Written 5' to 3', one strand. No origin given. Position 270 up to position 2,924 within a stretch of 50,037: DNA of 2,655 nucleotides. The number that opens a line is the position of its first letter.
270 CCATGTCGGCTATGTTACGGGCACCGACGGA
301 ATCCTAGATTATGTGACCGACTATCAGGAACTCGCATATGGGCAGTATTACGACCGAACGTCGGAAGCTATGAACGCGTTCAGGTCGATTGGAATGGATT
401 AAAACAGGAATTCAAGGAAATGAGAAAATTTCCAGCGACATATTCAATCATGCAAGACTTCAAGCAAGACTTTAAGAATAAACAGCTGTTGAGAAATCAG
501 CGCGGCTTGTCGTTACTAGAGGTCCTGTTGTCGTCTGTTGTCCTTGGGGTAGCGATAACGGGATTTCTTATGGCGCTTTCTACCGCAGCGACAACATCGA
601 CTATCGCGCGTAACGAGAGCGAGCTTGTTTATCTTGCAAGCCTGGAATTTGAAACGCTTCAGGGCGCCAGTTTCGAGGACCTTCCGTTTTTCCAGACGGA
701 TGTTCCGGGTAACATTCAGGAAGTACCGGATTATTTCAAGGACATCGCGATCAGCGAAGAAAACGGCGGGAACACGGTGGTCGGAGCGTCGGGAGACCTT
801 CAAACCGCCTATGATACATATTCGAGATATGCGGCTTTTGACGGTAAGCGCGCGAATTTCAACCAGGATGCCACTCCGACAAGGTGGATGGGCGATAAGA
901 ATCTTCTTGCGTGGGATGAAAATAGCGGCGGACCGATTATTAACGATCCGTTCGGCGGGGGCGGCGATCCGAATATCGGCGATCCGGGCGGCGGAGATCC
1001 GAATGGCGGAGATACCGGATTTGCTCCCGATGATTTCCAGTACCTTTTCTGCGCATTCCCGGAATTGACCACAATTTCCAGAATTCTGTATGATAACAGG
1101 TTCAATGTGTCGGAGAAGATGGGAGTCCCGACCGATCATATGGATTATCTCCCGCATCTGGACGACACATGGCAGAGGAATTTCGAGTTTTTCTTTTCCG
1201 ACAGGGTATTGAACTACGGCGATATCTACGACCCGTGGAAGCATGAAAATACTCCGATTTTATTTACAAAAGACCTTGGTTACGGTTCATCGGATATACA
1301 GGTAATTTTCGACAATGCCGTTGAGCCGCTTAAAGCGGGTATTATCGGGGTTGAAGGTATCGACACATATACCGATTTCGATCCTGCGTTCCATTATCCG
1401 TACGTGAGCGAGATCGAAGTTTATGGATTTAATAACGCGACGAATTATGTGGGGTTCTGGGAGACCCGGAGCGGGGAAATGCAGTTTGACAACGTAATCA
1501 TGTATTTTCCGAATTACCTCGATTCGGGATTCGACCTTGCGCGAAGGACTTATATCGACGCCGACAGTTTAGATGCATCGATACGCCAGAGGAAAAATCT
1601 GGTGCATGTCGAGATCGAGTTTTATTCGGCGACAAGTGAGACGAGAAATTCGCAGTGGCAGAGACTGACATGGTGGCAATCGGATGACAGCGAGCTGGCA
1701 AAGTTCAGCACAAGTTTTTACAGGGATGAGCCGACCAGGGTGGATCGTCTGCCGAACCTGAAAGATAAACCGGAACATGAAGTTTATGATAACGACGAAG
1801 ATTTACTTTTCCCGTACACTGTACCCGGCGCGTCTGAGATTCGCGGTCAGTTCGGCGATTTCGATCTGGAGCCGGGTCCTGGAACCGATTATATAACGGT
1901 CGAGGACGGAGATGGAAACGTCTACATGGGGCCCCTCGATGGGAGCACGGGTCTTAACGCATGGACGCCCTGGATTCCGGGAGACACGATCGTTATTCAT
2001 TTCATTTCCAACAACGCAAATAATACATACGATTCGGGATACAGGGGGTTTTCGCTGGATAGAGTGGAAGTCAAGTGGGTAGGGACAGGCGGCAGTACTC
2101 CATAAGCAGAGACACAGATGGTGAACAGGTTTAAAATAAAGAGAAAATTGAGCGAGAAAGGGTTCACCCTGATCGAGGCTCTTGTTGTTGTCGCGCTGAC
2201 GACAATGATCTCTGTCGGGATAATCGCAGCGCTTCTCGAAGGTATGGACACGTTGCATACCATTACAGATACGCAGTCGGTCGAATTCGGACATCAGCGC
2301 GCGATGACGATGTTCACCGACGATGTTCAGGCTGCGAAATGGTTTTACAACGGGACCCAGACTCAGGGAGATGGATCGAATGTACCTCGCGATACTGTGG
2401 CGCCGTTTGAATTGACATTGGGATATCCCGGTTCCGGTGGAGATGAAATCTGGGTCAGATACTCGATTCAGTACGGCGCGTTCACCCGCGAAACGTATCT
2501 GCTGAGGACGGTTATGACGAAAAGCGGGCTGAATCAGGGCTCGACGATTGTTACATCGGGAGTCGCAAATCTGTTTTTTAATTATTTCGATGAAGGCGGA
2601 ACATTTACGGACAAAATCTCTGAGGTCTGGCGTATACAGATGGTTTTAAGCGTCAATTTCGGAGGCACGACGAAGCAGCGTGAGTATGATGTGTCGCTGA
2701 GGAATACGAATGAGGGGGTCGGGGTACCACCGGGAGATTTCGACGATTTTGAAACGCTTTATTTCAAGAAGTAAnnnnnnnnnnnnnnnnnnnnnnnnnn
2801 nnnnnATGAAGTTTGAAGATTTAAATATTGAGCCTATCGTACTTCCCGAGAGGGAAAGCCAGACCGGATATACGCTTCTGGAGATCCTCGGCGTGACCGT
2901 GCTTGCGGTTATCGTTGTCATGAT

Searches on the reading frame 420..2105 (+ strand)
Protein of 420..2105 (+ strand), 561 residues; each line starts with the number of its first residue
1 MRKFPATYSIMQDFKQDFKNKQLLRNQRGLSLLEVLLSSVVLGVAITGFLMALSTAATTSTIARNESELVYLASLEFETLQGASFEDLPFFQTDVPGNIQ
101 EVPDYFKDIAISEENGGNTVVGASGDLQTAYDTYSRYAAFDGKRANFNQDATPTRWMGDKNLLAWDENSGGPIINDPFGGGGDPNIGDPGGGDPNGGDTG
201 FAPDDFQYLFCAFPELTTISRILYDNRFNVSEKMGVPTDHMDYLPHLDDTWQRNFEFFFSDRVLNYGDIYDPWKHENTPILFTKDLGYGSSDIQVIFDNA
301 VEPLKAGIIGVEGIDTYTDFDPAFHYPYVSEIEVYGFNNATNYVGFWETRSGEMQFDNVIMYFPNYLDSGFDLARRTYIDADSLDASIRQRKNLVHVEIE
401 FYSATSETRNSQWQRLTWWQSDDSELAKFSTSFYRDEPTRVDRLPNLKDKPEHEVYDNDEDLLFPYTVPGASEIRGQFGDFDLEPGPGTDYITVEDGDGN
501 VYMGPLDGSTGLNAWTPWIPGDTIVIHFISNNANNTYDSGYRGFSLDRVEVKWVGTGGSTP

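Call 6: search_protein_families(library=ncbifam, proteins=[window:420-2105:+], max_evalue=0.1)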
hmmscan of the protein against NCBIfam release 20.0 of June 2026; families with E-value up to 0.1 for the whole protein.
window:420-2105:+ (561 aa): 3 families
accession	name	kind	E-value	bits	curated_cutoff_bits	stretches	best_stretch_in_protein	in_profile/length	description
TIGR02532.1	IV_pilin_GFxxxE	domain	0.02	14.7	16.3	1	27-48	1-22/24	prepilin-type N-terminal cleavage/methylation domain-containing protein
NF007660.0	PRK10332.1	equivalog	0.056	14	86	0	23-74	4-54/107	prepilin-type N-terminal cleavage/methylation domain-containing protein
NF047828.1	T3SSXpsI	equivalog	0.062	13.3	150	0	27-66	1-40/132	type II secretion system protein XpsI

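Call 36: search_protein_families(library=pfam, proteins=[window:420-2105:+], max_evalue=0.01)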
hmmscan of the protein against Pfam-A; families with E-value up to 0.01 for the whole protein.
window:420-2105:+ (561 aa): 1 family
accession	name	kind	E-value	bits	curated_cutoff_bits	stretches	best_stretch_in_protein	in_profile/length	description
PF07963.17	N_methyl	-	0.00039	20.3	21.2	1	25-48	2-25/27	Prokaryotic N-terminal methylation motif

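Call 70: search_solved_structures(query=window:420-2105:+, max_evalue=1)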
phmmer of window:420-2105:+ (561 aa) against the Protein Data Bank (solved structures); distinct sequences matched with E-value up to 1: 0.

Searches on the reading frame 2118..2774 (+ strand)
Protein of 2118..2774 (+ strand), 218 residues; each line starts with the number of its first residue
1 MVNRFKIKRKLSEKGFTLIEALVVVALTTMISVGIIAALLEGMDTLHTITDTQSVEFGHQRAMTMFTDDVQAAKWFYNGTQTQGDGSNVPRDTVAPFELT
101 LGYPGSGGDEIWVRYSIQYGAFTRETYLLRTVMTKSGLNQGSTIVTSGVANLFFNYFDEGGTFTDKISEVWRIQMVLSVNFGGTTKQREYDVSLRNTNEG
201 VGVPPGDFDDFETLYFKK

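Call 6: search_protein_families(library=ncbifam, proteins=[window:2118-2774:+], max_evalue=0.1)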
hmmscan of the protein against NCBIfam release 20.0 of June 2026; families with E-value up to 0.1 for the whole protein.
window:2118-2774:+ (218 aa): 12 families
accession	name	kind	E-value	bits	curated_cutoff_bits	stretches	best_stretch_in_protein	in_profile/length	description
NF038304.1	EPS_HpsC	equivalog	0.0012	18.5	200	1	7-90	14-97/318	hormogonium polysaccharide secretion pseudopilin HpsC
TIGR01711.1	gspJ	equivalog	0.0029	17.4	64.85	1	14-72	1-59/192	type II secretion system minor pseudopilin GspJ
TIGR02598.1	TIGR02598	subfamily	0.0037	17.5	51.4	1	15-80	1-62/151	Verru_Chthon cassette protein B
NF041013.1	T4P_ComGE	equivalog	0.0063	16.6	49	1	14-39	4-29/83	competence type IV pilus minor pilin ComGE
NF040982.1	ComGD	equivalog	0.0087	16.5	70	1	13-38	1-26/139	competence type IV pilus minor pilin ComGD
TIGR01708.2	typeII_sec_gspH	equivalog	0.013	15.5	80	1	13-37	1-25/169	type II secretion system minor pseudopilin GspH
NF041002.1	pilin_ComGF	equivalog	0.016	15.4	80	1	13-38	1-26/139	competence type IV pilus minor pilin ComGF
NF007848.0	PRK10557.1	equivalog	0.032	13.6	120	1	9-74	6-71/192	prepilin peptidase-dependent protein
NF047827.1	T3SSXpsH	equivalog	0.039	13.7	160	1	14-67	1-56/145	type II secretion system protein XpsH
NF007800.0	PRK10506.1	equivalog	0.05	13.4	158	1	12-33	7-28/163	prepilin peptidase-dependent protein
TIGR01707.1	gspI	equivalog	0.051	14.1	44.35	1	15-51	1-37/101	type II secretion system minor pseudopilin GspI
TIGR02532.1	IV_pilin_GFxxxE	domain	0.094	12.6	16.3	0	14-35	2-23/24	prepilin-type N-terminal cleavage/methylation domain-containing protein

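Call 36: search_protein_families(library=pfam, proteins=[window:2118-2774:+], max_evalue=0.01)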
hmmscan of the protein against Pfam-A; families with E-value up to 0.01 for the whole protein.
window:2118-2774:+ (218 aa): 1 family
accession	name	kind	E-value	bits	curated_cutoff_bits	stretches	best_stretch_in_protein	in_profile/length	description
PF07963.17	N_methyl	-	2e-05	24.4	21.2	1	12-35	3-26/27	Prokaryotic N-terminal methylation motif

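Call 71: search_solved_structures(query=window:2118-2774:+, max_evalue=1)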
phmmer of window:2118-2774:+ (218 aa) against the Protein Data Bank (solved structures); distinct sequences matched with E-value up to 1: 2.
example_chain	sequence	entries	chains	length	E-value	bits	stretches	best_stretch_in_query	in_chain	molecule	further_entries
9egp_A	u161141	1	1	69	0.41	13.5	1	10-33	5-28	Geopilin domain 1 protein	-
7tgg_A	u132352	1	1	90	0.64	12.9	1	8-38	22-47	Geopilin domain 1 protein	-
